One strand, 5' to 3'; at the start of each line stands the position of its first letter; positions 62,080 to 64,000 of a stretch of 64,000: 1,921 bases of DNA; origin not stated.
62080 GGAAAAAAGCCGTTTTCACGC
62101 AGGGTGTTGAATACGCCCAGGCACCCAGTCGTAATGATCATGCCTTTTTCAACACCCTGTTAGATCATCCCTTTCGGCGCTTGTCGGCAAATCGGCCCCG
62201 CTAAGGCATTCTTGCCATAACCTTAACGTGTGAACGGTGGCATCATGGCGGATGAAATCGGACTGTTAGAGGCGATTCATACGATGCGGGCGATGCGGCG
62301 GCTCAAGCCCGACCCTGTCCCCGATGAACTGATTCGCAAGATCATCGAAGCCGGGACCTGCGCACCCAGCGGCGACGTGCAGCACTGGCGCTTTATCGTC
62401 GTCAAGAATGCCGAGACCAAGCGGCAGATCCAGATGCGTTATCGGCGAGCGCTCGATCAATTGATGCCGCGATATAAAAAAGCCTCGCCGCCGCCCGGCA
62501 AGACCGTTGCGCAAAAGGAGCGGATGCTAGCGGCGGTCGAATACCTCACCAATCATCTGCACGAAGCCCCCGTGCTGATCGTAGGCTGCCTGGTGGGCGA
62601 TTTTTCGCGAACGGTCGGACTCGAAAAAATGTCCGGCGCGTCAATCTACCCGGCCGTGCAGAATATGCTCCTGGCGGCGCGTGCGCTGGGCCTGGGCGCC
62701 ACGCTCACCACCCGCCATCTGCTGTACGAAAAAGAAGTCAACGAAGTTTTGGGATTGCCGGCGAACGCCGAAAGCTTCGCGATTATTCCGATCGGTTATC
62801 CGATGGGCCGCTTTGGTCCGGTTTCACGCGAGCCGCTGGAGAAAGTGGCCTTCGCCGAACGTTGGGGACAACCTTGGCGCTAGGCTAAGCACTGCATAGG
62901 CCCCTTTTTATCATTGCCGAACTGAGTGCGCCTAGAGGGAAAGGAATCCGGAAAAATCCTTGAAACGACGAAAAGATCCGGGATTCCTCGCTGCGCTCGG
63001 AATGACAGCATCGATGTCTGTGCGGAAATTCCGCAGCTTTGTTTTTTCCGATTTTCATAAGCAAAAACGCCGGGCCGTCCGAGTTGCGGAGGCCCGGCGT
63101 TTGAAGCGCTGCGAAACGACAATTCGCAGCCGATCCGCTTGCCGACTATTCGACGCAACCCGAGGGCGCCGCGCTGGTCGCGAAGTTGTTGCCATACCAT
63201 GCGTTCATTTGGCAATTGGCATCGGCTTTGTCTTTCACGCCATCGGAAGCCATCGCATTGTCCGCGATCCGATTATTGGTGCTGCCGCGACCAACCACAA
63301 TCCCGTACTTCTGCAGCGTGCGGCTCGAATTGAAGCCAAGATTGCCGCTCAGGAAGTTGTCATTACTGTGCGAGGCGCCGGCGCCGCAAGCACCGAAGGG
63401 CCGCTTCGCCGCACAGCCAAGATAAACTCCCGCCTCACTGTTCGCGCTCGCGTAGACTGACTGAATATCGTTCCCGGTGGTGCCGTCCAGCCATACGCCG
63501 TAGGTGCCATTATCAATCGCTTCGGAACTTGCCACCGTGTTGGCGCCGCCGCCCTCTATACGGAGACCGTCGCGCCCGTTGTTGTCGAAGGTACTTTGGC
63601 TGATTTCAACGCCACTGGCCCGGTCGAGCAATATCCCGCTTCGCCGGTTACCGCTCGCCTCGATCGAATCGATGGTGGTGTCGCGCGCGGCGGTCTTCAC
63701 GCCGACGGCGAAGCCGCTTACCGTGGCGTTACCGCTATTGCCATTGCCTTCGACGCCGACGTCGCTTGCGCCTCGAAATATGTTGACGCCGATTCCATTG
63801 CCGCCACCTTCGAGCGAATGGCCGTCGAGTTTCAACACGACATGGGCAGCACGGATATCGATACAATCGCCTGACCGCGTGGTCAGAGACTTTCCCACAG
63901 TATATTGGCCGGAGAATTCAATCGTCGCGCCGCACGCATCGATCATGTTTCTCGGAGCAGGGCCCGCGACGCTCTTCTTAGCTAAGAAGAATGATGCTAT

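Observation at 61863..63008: Nitroreductase gene bracketed by inverted copies of the palindromic element (cassette-like arrangement)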

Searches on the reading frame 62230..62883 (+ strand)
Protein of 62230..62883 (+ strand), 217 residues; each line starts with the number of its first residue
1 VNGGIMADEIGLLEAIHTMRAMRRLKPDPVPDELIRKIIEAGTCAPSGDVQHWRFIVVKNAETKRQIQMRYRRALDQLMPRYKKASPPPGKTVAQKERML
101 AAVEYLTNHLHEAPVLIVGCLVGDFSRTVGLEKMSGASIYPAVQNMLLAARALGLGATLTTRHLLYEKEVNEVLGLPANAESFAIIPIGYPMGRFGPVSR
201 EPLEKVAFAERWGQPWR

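Call 11: search_protein_families(library=pfam, proteins=[window:62230-62883:+], max_evalue=0.01)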
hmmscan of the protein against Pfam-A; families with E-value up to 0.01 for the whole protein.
window:62230-62883:+ (217 aa): 2 families
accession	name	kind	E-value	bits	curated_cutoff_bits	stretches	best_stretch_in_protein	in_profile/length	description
PF00881.29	Nitroreductase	-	2.8e-24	86.6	23.5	1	20-190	5-167/167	Nitroreductase family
PF14512.11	TM1586_NiRdase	-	0.0026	17.8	27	0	33-64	158-190/215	Putative TM nitroreductase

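Call 14: find_encoding_contigs(protein=window:62245-62883:+, flank=10000, max_places=10)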
Protein window:62245-62883:+ (212 aa): no gene with exactly this product is on record in the collection.

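Call 15: find_related_loci(query=window:62245-62880:+, collection=genome_contigs, flank=6000)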
Query window:62245-62880:+ (212 aa) in genome_contigs; peptide patterns used: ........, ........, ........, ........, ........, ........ (x = any residue, [..] = any of these).
120 stretches matched a pattern; 26 encode a relative of the query (tblastn E <= 1e-3); 26 distinct loci.
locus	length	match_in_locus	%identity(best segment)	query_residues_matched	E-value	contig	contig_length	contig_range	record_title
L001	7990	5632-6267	85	1-211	9e-123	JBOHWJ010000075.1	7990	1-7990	MAG: Candidatus Binataceae bacterium isolate TC-S_metawrap_bin.57 k127_2544611, whole genome shotgun sequence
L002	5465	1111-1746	82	1-211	5e-117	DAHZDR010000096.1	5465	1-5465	MAG TPA_asm: Deltaproteobacteria bacterium isolate clean4766 k141_969630, whole genome shotgun sequence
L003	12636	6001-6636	77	2-212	6e-112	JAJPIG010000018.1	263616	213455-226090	MAG: Proteobacteria bacterium isolate Centralia_MAG_294 k107_7479328, whole genome shotgun sequence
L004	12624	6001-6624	84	1-207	4e-111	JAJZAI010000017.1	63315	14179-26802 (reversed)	MAG: Deltaproteobacteria bacterium isolate FK5.bin90 NODE_454_length_63315_cov_2.136956, whole genome shotgun sequence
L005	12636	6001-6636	81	1-211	3e-110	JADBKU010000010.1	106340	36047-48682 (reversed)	MAG: bacterium isolate Bu91 bin.91_contig10, whole genome shotgun sequence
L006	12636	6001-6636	81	1-211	2e-109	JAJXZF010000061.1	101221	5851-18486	MAG: Deltaproteobacteria bacterium isolate BP7.bin41 NODE_224_length_101221_cov_4.155647, whole genome shotgun sequence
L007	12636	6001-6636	77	2-212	3e-109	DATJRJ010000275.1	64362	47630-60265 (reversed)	MAG TPA_asm: Candidatus Binataceae bacterium isolate SMAG_U14964 k141_246775, whole genome shotgun sequence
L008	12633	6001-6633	76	3-212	7e-109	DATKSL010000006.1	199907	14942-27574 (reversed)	MAG TPA_asm: Candidatus Binataceae bacterium isolate SMAG_U14053 k141_740374, whole genome shotgun sequence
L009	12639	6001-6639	78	1-212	2e-107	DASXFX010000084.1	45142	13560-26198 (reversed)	MAG TPA_asm: Candidatus Binataceae bacterium isolate SMAG_U5149 k141_296946, whole genome shotgun sequence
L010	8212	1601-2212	83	1-203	4e-107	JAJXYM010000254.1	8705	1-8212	MAG: Deltaproteobacteria bacterium isolate BP6.bin86 NODE_15305_length_8705_cov_1.948706, whole genome shotgun sequence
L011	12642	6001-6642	75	1-212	1e-106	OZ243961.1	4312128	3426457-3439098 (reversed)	MAG: uncultured Candidatus Binatia bacterium isolate c3ca01ca-9b7f-48ee-8e12-6a9662520b33 genome assembly, chromosome: 1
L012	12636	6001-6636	73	1-211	1e-105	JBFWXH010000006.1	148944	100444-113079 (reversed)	MAG: Candidatus Binatia bacterium isolate CA_2019_TPBS_136 NODE_971_length_148944_cov_6.042300_TPBS, whole genome shotgu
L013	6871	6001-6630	72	4-212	8e-105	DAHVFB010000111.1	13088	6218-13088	MAG TPA_asm: Deltaproteobacteria bacterium isolate clean291 NODE_111_length_13088_cov_6.849317, whole genome shotgun seq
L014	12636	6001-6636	75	1-211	2e-104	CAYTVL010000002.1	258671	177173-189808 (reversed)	MAG TPA_asm: uncultured Enterobacteriaceae bacterium isolate binchicken_co185_232 genome assembly, contig: NODE_43_lengt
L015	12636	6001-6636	73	1-211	5e-104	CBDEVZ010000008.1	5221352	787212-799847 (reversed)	MAG: uncultured Candidatus Binatia bacterium isolate 77b99e23-3f9f-49a3-a4d3-93b2c3db3d2d genome assembly, contig: conti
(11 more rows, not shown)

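Call 73: search_protein_families(library=pfam, proteins=[L001:5124-5567:+, L004:7996-9108:-, L004:6667-7911:+], max_evalue=0.01)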
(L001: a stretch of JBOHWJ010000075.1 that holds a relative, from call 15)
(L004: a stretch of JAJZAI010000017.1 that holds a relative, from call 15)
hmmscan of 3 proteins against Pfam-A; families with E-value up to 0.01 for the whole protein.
L001:5124-5567:+ (147 aa): 1 family
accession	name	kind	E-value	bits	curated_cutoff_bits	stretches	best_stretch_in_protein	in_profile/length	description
PF00903.31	Glyoxalase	-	4e-10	40.6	20.6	1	5-144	2-121/121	Glyoxalase/Bleomycin resistance protein/Dioxygenase superfamily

L004:7996-9108:- (370 aa): 1 family
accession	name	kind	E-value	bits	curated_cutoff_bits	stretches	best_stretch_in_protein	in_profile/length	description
PF04909.20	Amidohydro_2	-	6.2e-30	105.4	26.4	1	84-369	17-289/289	Amidohydrolase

L004:6667-7911:+ (414 aa): 2 families
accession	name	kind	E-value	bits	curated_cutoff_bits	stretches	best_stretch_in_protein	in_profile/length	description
PF01266.30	DAO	-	1.8e-43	149.9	27.9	1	17-383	1-353/353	FAD dependent oxidoreductase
PF13450.12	NAD_binding_8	-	1.5e-05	25.6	21.9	1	20-63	1-44/68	NAD(P)-binding Rossmann-like domain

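Call 88: find_homologous_proteins(query=window:62245-62883:+, max_evalue=1e-60)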
Query window:62245-62883:+ (212 aa): 4063 proteins with E <= 1e-60 among 8000 candidates; the best 120 are listed.
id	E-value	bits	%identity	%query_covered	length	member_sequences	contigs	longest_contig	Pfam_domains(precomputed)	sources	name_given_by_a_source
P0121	2.2e-137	473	100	100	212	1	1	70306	PF00881.30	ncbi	ncbi:MAG: nitroreductase family protein [Candidatus Binataceae bacterium]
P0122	1.0e-115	402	85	100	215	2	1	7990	PF00881.30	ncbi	ncbi:MAG: nitroreductase family protein [Candidatus Binataceae bacterium]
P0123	1.9e-115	402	86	98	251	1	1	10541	PF00881.30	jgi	jgi:nitroreductase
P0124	1.8e-113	395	84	99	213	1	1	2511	PF00881.30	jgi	jgi:nitroreductase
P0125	1.8e-113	395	83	100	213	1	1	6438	PF00881.30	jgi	jgi:nitroreductase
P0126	3.6e-113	394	83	100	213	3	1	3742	PF00881.30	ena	-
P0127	2.0e-111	388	81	100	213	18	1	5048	PF00881.30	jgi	-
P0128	2.5e-111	388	82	100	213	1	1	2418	PF00881.30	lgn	-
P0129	4.7e-111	387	82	100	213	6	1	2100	PF00881.30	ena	-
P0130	1.8e-109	382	79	100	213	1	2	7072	PF00881.30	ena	-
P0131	5.9e-108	377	78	100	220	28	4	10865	PF00881.30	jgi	jgi:nitroreductase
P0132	8.4e-107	373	77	100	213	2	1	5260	PF00881.30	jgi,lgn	jgi:nitroreductase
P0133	1.8e-106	372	78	100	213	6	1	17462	PF00881.30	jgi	jgi:nitroreductase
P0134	2.5e-106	372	77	100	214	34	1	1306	PF00881.30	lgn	-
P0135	3.0e-106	372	79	100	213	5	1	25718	PF00881.30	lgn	-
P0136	4.5e-106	371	78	100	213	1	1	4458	PF00881.30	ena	-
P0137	4.9e-106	371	79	100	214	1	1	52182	PF00881.30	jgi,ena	-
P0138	2.8e-105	368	77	100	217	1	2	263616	PF00881.30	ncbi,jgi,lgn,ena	-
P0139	9.5e-105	367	77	100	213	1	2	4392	PF00881.30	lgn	-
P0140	1.1e-104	366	77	100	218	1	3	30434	PF00881.30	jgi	jgi:nitroreductase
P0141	1.3e-104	366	77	99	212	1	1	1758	PF00881.30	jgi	-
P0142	1.6e-104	366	78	99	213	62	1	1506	PF00881.30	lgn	-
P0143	1.8e-104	366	76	100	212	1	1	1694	PF00881.30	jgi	jgi:nitroreductase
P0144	2.2e-104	365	75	100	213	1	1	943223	PF00881.30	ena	-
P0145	2.6e-104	365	76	100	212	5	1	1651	PF00881.30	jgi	jgi:nitroreductase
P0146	2.9e-104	365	76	100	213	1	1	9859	PF00881.30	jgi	jgi:nitroreductase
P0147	3.1e-104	365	77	100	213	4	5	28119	PF00881.30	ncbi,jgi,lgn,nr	ncbi:MAG: nitroreductase [Deltaproteobacteria bacterium]|nr:nitroreductase [Deltaproteobacteria bact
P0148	3.3e-104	365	76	100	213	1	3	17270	PF00881.30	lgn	-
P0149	3.9e-104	365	76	100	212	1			PF00881.30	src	-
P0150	5.2e-104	364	75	100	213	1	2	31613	PF00881.30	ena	-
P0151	6.5e-104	364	77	99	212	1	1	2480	PF00881.30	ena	-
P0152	8.0e-104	364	75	100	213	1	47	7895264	PF00881.30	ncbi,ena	-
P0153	8.5e-104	364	75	100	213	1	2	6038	PF00881.30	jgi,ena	jgi:nitroreductase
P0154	1.5e-103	363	75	100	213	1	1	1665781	PF00881.30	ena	-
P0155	1.9e-103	362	75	100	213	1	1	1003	PF00881.30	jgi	jgi:nitroreductase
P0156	2.1e-103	362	77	99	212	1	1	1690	PF00881.30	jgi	-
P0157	2.2e-103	362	75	100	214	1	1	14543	PF00881.30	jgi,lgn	jgi:nitroreductase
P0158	3.1e-103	362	76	100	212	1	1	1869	PF00881.30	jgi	jgi:nitroreductase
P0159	4.5e-103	361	74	100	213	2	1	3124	PF00881.30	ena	-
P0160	5.3e-103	361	76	100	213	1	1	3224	PF00881.30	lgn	-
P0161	5.5e-103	361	75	100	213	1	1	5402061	PF00881.30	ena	-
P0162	5.7e-103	361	77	99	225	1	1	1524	PF00881.30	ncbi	-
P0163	6.3e-103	361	77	100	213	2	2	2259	PF00881.30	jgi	jgi:nitroreductase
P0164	7.1e-103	361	75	100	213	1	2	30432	PF00881.30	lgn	-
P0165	7.4e-103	361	75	100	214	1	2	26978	PF00881.30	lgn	-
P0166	1.0e-102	360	75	100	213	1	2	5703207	PF00881.30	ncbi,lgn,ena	-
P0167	1.1e-102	360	75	100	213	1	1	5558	PF00881.30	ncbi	-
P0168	1.1e-102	360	76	100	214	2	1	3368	PF00881.30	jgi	jgi:nitroreductase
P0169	1.6e-102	359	75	100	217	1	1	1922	PF00881.30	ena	-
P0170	2.2e-102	359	75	100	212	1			PF00881.30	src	-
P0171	3.0e-102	359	76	100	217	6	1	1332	PF00881.30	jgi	jgi:nitroreductase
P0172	3.1e-102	358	75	100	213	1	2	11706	PF00881.30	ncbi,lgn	ncbi:MAG: nitroreductase family protein [Candidatus Binatia bacterium]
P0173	3.3e-102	358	76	99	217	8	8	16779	PF00881.30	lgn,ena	-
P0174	6.5e-102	357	76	99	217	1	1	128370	PF00881.30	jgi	jgi:nitroreductase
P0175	6.7e-102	357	75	100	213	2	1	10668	PF00881.30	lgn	-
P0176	1.0e-101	357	75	100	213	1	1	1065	PF00881.30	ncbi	-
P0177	1.0e-101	357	74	100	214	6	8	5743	PF00881.30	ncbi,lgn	-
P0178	1.8e-101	356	77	99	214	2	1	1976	PF00881.30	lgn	-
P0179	2.5e-101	355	75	98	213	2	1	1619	PF00881.30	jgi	jgi:nitroreductase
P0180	3.0e-101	355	75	100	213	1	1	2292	PF00881.30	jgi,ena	-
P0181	3.1e-101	355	74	100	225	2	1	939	PF00881.30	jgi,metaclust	metaclust:\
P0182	3.8e-101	355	74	100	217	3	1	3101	PF00881.30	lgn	-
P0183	5.9e-101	354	74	100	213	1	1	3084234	PF00881.30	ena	-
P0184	1.0e-100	354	75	100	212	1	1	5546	PF00881.30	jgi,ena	-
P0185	2.2e-100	352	73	100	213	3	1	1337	PF00881.30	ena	-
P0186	6.8e-100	351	74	100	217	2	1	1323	PF00881.30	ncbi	-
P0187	8.1e-100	351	73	99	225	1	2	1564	PF00881.30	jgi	jgi:nitroreductase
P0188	1.1e-99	350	73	100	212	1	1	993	PF00881.30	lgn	-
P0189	1.9e-99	349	75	100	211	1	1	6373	PF00881.30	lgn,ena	-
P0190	2.5e-99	349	75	100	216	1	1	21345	PF00881.30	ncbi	-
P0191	3.0e-99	349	75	100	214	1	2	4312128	PF00881.30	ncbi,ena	-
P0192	3.9e-99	348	73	100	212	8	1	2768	PF00881.30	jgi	jgi:nitroreductase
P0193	6.1e-99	348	73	99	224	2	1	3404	PF00881.30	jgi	jgi:nitroreductase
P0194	6.3e-99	348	74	98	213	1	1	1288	PF00881.30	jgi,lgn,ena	-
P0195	1.0e-98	347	73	99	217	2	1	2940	PF00881.30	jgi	jgi:nitroreductase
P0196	1.2e-98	347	73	99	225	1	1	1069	PF00881.30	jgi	jgi:nitroreductase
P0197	1.5e-98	346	73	100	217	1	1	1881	PF00881.30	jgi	jgi:nitroreductase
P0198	3.8e-98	345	73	100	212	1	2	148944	PF00881.30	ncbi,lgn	ncbi:MAG: nitroreductase family protein [Candidatus Binatia bacterium]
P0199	5.1e-98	345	78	94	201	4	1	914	PF00881.30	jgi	jgi:nitroreductase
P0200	1.7e-97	343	72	100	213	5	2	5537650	PF00881.30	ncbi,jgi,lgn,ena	jgi:nitroreductase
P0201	2.5e-97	342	73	100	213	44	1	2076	PF00881.30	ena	-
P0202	1.2e-96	340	73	99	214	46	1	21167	PF00881.30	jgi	jgi:nitroreductase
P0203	1.5e-96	340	73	100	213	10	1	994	PF00881.30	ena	-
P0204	8.2e-96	338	72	100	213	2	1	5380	PF00881.30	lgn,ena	-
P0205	9.6e-96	337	72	98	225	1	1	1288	PF00881.30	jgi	jgi:nitroreductase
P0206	1.8e-95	336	73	99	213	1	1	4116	PF00881.30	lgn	-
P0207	2.8e-95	336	72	100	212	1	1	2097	PF00881.30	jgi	jgi:nitroreductase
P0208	2.9e-95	336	71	99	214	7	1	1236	PF00881.30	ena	-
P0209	4.1e-95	335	73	99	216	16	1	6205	PF00881.30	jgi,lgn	jgi:nitroreductase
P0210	6.7e-95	335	73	100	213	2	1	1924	PF00881.30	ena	-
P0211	1.1e-93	331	71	99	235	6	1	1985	PF00881.30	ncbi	-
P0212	1.4e-93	330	72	99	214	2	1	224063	PF00881.30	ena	-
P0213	1.6e-93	330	72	100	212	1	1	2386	PF00881.30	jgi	-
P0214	4.9e-93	328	70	99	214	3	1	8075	PF00881.30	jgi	jgi:nitroreductase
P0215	5.0e-93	328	69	100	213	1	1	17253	PF00881.30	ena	-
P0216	5.4e-93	328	70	99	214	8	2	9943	PF00881.30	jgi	jgi:nitroreductase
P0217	7.9e-93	328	70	99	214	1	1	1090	PF00881.30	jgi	jgi:nitroreductase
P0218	1.2e-92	327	70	99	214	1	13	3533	PF00881.30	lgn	-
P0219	1.2e-92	327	71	99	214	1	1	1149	PF00881.30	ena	-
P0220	3.0e-92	326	69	99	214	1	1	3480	PF00881.30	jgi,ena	-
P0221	3.2e-92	326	71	99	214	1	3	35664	PF00881.30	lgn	-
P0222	4.2e-92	325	69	99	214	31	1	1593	PF00881.30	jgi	-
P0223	6.0e-92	325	70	99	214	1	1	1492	PF00881.30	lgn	-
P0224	6.9e-92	325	72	98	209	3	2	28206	PF00881.30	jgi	jgi:nitroreductase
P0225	1.1e-91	324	70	99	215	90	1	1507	PF00881.30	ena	-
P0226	1.9e-91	323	71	98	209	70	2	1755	PF00881.30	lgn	-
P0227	2.4e-91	323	70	99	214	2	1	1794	PF00881.30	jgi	jgi:nitroreductase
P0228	3.4e-91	322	70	99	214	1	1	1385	PF00881.30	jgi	jgi:nitroreductase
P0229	1.7e-90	320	71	98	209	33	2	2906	PF00881.30,PF14512.12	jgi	jgi:nitroreductase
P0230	6.3e-90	318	69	99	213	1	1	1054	PF00881.30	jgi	-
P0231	8.7e-90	318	70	100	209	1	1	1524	PF00881.30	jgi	jgi:nitroreductase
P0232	1.3e-89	317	69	99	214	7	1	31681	PF00881.30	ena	-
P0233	3.1e-89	316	71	98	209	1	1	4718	PF00881.30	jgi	jgi:nitroreductase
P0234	4.3e-89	316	69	99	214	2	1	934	PF00881.30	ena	-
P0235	4.5e-89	315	72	98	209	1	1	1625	PF00881.30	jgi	-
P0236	4.6e-89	315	71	98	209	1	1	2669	PF00881.30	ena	-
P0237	5.2e-89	315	69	98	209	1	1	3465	PF00881.30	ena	-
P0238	8.7e-89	315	71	98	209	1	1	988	PF00881.30,PF14512.12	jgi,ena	-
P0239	9.8e-89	314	70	98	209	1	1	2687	PF00881.30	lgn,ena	-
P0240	1.0e-88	314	71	98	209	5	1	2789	PF00881.30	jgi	jgi:nitroreductase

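Call 89: find_encoding_contigs(protein=P0123, flank=10000, max_places=3)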
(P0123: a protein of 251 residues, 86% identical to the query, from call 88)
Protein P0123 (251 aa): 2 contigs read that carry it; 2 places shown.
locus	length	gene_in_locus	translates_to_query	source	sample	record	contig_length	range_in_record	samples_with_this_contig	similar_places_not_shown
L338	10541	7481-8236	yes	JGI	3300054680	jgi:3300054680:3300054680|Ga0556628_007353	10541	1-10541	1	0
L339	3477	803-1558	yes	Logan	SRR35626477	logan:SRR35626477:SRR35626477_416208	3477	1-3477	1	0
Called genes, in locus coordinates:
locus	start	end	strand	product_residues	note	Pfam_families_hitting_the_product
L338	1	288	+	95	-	?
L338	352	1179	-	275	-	PF00027:cNMP_binding, PF13545:HTH_Crp_2, PF00325:Crp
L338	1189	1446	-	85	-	-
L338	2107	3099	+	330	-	PF00027:cNMP_binding, PF13545:HTH_Crp_2 (weak)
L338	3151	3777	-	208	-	PF09286:Pro-kuma_activ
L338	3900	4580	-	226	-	PF00702:Hydrolase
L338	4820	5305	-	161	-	PF04828:GFA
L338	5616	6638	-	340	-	PF08240:ADH_N, PF16912:Glu_dehyd_C (weak), PF00107:ADH_zinc_N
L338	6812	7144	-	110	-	PF04075:F420H2_quin_red, PF10012:DUF2255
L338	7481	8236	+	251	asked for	PF00881:Nitroreductase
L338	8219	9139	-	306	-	PF05048:NosD, PF13229:Beta_helix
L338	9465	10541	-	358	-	?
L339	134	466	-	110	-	PF04075:F420H2_quin_red, PF10012:DUF2255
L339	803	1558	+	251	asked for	PF00881:Nitroreductase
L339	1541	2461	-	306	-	PF05048:NosD, PF13229:Beta_helix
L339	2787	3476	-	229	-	?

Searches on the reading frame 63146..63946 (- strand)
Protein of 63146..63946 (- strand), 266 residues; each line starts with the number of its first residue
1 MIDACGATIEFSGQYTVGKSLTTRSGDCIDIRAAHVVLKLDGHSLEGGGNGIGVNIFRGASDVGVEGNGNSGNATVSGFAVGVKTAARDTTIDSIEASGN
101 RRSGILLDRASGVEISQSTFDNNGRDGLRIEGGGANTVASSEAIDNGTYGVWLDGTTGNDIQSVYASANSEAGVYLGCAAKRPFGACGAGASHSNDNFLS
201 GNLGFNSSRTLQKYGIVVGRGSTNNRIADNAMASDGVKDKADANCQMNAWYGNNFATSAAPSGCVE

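Call 11: search_protein_families(library=pfam, proteins=[window:63146-63946:-], max_evalue=0.01)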
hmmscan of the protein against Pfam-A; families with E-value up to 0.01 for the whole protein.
window:63146-63946:- (266 aa): 2 families
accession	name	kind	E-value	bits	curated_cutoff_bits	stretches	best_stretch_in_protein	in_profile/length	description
PF05048.19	NosD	-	1.1e-14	54.8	23.6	2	83-253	41-189/212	Periplasmic copper-binding protein (NosD)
PF13229.12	Beta_helix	-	6.2e-12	45.9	25.9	1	64-231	2-157/158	Right handed beta helix region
